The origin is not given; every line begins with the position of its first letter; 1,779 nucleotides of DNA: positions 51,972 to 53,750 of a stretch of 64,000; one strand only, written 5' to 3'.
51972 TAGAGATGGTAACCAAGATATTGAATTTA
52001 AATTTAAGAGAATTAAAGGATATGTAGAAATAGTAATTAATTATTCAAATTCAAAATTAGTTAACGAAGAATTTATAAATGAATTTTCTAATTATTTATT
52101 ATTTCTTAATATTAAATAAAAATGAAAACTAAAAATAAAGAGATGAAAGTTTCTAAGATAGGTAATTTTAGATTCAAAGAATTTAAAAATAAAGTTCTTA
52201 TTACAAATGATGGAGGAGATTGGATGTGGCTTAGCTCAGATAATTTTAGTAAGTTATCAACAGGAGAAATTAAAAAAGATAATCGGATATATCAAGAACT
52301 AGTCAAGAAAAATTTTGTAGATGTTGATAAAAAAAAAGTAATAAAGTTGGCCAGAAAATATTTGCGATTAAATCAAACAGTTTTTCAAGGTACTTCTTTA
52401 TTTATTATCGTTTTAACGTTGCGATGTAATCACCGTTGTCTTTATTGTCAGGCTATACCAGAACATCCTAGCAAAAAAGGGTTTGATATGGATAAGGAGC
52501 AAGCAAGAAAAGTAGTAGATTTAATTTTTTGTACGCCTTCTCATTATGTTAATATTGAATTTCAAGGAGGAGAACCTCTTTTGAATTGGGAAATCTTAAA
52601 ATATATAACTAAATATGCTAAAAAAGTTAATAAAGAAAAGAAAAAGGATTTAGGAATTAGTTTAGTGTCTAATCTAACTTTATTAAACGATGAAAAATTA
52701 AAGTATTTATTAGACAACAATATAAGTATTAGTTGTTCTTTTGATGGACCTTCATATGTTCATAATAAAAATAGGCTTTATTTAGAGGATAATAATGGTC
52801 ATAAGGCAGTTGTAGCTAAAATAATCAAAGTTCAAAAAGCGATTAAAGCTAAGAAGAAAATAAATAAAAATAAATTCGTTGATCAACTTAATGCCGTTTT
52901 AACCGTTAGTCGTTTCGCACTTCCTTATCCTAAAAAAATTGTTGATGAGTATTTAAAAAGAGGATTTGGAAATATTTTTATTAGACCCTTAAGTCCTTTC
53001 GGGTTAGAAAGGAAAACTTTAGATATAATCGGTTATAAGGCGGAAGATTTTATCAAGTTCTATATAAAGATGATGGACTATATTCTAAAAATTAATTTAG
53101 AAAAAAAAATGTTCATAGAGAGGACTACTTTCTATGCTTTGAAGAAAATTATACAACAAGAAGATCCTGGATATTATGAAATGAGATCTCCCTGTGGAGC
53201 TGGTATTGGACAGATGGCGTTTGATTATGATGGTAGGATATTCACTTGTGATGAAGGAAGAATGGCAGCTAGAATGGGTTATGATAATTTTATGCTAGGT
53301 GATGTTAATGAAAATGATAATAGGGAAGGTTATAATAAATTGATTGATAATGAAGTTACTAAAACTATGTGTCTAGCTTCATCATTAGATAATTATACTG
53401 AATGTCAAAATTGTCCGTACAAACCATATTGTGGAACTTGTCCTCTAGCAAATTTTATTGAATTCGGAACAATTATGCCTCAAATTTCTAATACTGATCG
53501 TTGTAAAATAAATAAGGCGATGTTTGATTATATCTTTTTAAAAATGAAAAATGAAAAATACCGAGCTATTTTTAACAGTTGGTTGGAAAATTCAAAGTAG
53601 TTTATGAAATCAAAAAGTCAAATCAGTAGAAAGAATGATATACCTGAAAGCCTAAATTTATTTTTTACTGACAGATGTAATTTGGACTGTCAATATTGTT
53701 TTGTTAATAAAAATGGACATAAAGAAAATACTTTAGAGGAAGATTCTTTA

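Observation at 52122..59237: Two adjacent pairs of SPASM-type radical-SAM enzymes bracket the repeat peptide; one member has lost the GGE SAM-binding motif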

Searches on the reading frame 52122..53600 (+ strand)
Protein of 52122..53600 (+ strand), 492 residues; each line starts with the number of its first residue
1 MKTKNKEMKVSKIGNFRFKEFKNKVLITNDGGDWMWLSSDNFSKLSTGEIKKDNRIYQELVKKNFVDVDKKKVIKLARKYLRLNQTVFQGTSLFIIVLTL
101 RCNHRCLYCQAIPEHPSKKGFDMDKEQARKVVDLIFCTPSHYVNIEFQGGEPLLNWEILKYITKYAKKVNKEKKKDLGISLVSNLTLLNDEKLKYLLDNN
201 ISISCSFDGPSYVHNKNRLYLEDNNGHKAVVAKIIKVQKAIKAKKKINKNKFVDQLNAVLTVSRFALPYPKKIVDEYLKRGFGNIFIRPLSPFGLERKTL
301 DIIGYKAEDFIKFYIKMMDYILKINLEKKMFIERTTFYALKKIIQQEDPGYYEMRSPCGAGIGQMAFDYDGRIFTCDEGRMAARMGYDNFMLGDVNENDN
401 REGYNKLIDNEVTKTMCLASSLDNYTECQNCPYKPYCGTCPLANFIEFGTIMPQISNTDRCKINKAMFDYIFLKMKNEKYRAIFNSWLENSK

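Call 3: search_protein_families(library=ncbifam, proteins=[window:52122-53600:+], max_evalue=0.01)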
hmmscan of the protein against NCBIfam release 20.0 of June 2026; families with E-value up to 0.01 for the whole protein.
window:52122-53600:+ (492 aa): 53 families (the best 25 are shown)
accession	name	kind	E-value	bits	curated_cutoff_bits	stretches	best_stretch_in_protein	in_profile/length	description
TIGR03978.1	rSAM_paired_1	equivalog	1.3e-143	479.1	370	1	15-488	3-466/466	His-Xaa-Ser system radical SAM maturase HxsB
NF047865.1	rSAM_PapB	equivalog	1.1e-39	136.6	340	1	93-450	4-326/330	PapB family radical SAM/SPASM ranthipeptide maturase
TIGR04068.1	rSAM_ocin_clost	equivalog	5.7e-32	111.2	500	1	50-442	43-422/462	Cys-rich peptide radical SAM maturase CcpM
TIGR04064.1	rSAM_nif11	equivalog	1.4e-31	109.7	518.7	2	87-241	73-228/459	nif11-like peptide radical SAM maturase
NF040492.1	not_ScfB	exception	3e-30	105.5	855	1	97-470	100-443/450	ScfB-related radical SAM/SPASM orphan maturase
TIGR03906.1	quino_hemo_SAM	equivalog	4.9e-29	101.3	453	1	91-450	91-424/467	quinohemoprotein amine dehydrogenase maturation protein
TIGR03974.1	rSAM_six_Cys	equivalog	2.2e-27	96.1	425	1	84-464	92-438/451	thioether cross-link-forming SCIFF peptide maturase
TIGR03942.1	sulfatase_rSAM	equivalog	1.7e-25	89.8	349.45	1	97-476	6-358/363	anaerobic sulfatase maturase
NF035951.1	rSAM_RumMC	equivalog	1.5e-24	86.5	720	1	50-250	70-274/510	RumMC family radical SAM sactipeptide maturase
NF038170.1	lachnocin_rSAM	equivalog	3.2e-22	79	550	1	39-409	20-373/440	lachnocin radical SAM maturase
TIGR04280.1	geopep_mat_rSAM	hypoth_equivalog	2.8e-21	76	400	1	81-244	75-237/428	geopeptide radical SAM maturase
NF038107.1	rSAM_NF038107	equivalog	5.8e-19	68.2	600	1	18-244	10-240/444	Cys-every-fifth radical SAM/SPASM peptide maturase CefB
NF010321.0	PRK13758.1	equivalog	7e-19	68.2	441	1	92-474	5-361/370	anaerobic sulfatase-maturase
NF041707.1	rSAM_YhhB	equivalog_domain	1.8e-18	66.6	445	1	94-241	4-156/369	cyclophane-forming radical SAM/SPASM peptide maturase YhhB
TIGR04163.1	rSAM_cobopep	equivalog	2.1e-18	66.3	375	1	98-456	70-402/428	peptide-modifying radical SAM enzyme CbpB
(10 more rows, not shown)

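Call 4: search_protein_families(library=pfam, proteins=[window:52122-53600:+], max_evalue=0.01)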
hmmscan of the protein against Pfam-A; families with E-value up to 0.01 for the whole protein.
window:52122-53600:+ (492 aa): 2 families
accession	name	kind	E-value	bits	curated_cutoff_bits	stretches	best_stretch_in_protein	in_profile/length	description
PF04055.27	Radical_SAM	-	1.2e-15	58.5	29.5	1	96-237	1-132/166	Radical SAM superfamily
PF13353.11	Fer4_12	-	1.5e-08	35.4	22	1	95-208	8-118/137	4Fe-4S single cluster domain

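Call 22: search_solved_structures(query=window:52122-53600:+, max_evalue=0.001, show_alignments=3)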
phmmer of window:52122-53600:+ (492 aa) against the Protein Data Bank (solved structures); distinct sequences matched with E-value up to 0.001: 5.
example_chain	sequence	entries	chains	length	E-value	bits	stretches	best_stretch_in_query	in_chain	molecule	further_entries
5wgg_A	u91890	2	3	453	3.7e-17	65.5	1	98-448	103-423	Radical SAM domain protein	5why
4k37_A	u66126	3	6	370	3.4e-09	39.2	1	92-474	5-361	Anaerobic sulfatase-maturating enzyme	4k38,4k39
4k36_A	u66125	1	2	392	5.5e-09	38.5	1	92-475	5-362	Anaerobic sulfatase-maturating enzyme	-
8vpo_A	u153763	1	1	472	1.2e-06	30.7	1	42-229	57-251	Radical SAM core domain-containing protein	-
9gm3_A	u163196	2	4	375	4.3e-06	29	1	93-236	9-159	ChlB radical SAM domain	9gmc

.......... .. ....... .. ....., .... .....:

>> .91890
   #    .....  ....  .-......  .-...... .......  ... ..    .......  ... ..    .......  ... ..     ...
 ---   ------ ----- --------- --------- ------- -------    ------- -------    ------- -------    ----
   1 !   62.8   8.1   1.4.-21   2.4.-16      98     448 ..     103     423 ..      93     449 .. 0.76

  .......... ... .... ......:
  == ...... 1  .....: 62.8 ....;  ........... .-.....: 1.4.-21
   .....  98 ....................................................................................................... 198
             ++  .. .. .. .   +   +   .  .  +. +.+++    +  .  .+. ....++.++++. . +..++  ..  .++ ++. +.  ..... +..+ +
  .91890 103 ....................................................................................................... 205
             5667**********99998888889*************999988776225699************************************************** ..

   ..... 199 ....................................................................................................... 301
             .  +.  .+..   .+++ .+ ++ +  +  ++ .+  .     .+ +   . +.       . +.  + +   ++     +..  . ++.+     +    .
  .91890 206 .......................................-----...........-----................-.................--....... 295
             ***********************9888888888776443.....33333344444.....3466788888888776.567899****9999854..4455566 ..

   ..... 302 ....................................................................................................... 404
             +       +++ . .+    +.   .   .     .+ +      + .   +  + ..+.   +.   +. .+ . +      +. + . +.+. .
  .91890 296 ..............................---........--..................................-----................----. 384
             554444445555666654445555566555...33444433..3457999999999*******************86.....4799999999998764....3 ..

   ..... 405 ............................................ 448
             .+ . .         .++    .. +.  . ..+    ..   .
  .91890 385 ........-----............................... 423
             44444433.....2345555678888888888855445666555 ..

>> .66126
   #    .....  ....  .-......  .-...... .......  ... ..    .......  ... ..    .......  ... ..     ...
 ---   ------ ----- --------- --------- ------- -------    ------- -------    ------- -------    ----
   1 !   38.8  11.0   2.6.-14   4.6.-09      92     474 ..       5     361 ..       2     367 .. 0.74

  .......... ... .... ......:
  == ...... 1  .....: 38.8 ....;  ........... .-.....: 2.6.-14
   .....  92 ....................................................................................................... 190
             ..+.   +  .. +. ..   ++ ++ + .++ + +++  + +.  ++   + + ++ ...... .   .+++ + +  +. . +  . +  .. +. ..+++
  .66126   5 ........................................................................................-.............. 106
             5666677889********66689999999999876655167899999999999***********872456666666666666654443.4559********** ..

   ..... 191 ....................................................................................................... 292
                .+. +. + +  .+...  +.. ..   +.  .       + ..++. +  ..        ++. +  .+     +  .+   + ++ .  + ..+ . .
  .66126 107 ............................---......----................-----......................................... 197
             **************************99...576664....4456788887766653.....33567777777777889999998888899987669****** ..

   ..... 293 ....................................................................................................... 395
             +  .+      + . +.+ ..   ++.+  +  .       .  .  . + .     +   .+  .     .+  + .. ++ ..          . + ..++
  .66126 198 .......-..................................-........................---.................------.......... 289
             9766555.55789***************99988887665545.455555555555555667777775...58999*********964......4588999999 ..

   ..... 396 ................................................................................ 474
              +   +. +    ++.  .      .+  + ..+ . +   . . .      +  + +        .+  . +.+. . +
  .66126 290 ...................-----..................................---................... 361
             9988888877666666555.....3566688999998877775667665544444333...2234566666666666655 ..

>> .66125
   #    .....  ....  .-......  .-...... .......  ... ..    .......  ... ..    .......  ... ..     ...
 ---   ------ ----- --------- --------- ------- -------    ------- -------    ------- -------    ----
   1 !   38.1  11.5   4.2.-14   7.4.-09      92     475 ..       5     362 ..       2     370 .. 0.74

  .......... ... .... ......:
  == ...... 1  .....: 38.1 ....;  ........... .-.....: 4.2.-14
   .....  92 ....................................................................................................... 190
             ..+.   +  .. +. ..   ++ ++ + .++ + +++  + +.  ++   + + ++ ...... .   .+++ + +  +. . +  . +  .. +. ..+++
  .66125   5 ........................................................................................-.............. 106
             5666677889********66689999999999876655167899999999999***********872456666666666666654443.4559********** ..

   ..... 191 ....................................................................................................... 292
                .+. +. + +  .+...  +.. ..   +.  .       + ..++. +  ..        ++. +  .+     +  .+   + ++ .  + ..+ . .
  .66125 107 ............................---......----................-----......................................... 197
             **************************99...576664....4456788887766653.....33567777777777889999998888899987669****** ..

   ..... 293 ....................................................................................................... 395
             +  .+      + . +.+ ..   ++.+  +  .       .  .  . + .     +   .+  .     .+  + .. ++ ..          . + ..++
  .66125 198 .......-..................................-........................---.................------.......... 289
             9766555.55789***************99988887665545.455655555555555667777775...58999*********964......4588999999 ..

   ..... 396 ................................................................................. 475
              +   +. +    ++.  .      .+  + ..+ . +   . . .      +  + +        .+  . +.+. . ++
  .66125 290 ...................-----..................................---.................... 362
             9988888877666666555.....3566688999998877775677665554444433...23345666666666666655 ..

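Call 26: find_homologous_proteins(query=window:52122-53600:+, max_evalue=1e-30)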
Query window:52122-53600:+ (492 aa): 4653 proteins with E <= 1e-30 among 8000 candidates; the best 120 are listed.
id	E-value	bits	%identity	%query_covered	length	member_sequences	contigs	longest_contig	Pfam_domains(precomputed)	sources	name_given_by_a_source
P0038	0.0e+0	1052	92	100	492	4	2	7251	PF04055.28,PF13353.12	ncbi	-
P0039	2.2e-244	830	73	99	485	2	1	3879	PF04055.28,PF13353.12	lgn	-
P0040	5.4e-215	733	66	97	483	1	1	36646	PF04055.28,PF13353.12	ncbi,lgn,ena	-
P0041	4.2e-213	727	66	97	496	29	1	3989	PF04055.28,PF13353.12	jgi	-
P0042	2.0e-209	714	64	98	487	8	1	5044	PF04055.28,PF13353.12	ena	-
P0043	8.7e-209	712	63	97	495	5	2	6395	PF04055.28,PF13353.12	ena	-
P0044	2.0e-208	711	65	97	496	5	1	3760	PF04055.28,PF13353.12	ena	-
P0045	2.4e-208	711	64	97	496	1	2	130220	PF04055.28,PF13353.12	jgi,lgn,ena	-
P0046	6.2e-208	710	64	99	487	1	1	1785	PF04055.28,PF13353.12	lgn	-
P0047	1.3e-207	708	64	97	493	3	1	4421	PF04055.28,PF13353.12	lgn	-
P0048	6.7e-201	686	61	97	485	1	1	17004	PF04055.28,PF13353.12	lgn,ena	-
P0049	2.1e-200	685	60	99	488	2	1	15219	PF13186.12,PF04055.28,PF13353.12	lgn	-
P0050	4.9e-199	680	61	99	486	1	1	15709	PF13186.12,PF04055.28,PF13353.12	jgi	jgi:His-Xaa-Ser system radical SAM maturase HxsB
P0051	5.2e-198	677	60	98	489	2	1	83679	PF04055.28,PF13353.12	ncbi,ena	-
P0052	1.2e-197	676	60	98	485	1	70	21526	PF13186.12,PF04055.28,PF13353.12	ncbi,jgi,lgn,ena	jgi:His-Xaa-Ser system radical SAM maturase HxsB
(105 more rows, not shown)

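Call 52: search_solved_structures(query=A5, max_evalue=0.01, show_alignments=0)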
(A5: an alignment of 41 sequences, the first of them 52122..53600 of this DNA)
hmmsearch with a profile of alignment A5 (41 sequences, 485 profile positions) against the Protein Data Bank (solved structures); distinct sequences matched with E-value up to 0.01: 13.
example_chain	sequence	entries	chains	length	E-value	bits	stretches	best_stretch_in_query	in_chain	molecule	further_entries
5wgg_A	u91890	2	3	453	6.9e-34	120.7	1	39-242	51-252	Radical SAM domain protein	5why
4k37_A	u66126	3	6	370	8.4e-23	84.1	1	97-470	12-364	Anaerobic sulfatase-maturating enzyme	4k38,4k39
4k36_A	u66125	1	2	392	1.1e-22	83.7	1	97-470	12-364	Anaerobic sulfatase-maturating enzyme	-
8vpo_A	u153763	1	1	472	1.3e-15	60.4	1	39-237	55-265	Radical SAM core domain-containing protein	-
9gm3_A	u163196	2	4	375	2.4e-12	49.7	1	91-237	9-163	ChlB radical SAM domain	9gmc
7tol_A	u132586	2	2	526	0.0024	20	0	88-153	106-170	glycerol dibiphytanyl glycerol tetraether - macrocyclic archaeol synthase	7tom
9dfn_A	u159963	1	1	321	0.0027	19.8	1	96-211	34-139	Radical SAM core domain-containing protein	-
9dfu_A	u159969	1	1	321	0.0037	19.3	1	97-211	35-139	Radical SAM core domain-containing protein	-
7n7h_A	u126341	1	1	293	0.0042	19.2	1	97-243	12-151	VIPERIN-LIKE ENZYME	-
6b4c_A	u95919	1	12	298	0.0065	18.5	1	98-210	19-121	Viperin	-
9dgw_A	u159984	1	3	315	0.0074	18.4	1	98-209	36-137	Radical SAM core domain-containing protein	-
9dfw_A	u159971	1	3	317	0.0075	18.3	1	98-209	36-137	Radical SAM core domain-containing protein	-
7n7i_A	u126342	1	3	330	0.0081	18.2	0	98-209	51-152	Viperin-like enzyme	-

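Call 53: search_solved_structures(query=A5, max_evalue=1e-14, show_alignments=4)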
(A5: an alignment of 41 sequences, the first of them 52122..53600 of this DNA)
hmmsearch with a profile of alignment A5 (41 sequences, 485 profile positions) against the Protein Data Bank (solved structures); distinct sequences matched with E-value up to 1e-14: 4.
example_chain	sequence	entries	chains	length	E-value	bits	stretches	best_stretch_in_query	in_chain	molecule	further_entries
5wgg_A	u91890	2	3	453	6.9e-34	120.7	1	39-242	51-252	Radical SAM domain protein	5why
4k37_A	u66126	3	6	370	8.4e-23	84.1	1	97-470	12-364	Anaerobic sulfatase-maturating enzyme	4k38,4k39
4k36_A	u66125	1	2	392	1.1e-22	83.7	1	97-470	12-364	Anaerobic sulfatase-maturating enzyme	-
8vpo_A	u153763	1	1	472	1.3e-15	60.4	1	39-237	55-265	Radical SAM core domain-containing protein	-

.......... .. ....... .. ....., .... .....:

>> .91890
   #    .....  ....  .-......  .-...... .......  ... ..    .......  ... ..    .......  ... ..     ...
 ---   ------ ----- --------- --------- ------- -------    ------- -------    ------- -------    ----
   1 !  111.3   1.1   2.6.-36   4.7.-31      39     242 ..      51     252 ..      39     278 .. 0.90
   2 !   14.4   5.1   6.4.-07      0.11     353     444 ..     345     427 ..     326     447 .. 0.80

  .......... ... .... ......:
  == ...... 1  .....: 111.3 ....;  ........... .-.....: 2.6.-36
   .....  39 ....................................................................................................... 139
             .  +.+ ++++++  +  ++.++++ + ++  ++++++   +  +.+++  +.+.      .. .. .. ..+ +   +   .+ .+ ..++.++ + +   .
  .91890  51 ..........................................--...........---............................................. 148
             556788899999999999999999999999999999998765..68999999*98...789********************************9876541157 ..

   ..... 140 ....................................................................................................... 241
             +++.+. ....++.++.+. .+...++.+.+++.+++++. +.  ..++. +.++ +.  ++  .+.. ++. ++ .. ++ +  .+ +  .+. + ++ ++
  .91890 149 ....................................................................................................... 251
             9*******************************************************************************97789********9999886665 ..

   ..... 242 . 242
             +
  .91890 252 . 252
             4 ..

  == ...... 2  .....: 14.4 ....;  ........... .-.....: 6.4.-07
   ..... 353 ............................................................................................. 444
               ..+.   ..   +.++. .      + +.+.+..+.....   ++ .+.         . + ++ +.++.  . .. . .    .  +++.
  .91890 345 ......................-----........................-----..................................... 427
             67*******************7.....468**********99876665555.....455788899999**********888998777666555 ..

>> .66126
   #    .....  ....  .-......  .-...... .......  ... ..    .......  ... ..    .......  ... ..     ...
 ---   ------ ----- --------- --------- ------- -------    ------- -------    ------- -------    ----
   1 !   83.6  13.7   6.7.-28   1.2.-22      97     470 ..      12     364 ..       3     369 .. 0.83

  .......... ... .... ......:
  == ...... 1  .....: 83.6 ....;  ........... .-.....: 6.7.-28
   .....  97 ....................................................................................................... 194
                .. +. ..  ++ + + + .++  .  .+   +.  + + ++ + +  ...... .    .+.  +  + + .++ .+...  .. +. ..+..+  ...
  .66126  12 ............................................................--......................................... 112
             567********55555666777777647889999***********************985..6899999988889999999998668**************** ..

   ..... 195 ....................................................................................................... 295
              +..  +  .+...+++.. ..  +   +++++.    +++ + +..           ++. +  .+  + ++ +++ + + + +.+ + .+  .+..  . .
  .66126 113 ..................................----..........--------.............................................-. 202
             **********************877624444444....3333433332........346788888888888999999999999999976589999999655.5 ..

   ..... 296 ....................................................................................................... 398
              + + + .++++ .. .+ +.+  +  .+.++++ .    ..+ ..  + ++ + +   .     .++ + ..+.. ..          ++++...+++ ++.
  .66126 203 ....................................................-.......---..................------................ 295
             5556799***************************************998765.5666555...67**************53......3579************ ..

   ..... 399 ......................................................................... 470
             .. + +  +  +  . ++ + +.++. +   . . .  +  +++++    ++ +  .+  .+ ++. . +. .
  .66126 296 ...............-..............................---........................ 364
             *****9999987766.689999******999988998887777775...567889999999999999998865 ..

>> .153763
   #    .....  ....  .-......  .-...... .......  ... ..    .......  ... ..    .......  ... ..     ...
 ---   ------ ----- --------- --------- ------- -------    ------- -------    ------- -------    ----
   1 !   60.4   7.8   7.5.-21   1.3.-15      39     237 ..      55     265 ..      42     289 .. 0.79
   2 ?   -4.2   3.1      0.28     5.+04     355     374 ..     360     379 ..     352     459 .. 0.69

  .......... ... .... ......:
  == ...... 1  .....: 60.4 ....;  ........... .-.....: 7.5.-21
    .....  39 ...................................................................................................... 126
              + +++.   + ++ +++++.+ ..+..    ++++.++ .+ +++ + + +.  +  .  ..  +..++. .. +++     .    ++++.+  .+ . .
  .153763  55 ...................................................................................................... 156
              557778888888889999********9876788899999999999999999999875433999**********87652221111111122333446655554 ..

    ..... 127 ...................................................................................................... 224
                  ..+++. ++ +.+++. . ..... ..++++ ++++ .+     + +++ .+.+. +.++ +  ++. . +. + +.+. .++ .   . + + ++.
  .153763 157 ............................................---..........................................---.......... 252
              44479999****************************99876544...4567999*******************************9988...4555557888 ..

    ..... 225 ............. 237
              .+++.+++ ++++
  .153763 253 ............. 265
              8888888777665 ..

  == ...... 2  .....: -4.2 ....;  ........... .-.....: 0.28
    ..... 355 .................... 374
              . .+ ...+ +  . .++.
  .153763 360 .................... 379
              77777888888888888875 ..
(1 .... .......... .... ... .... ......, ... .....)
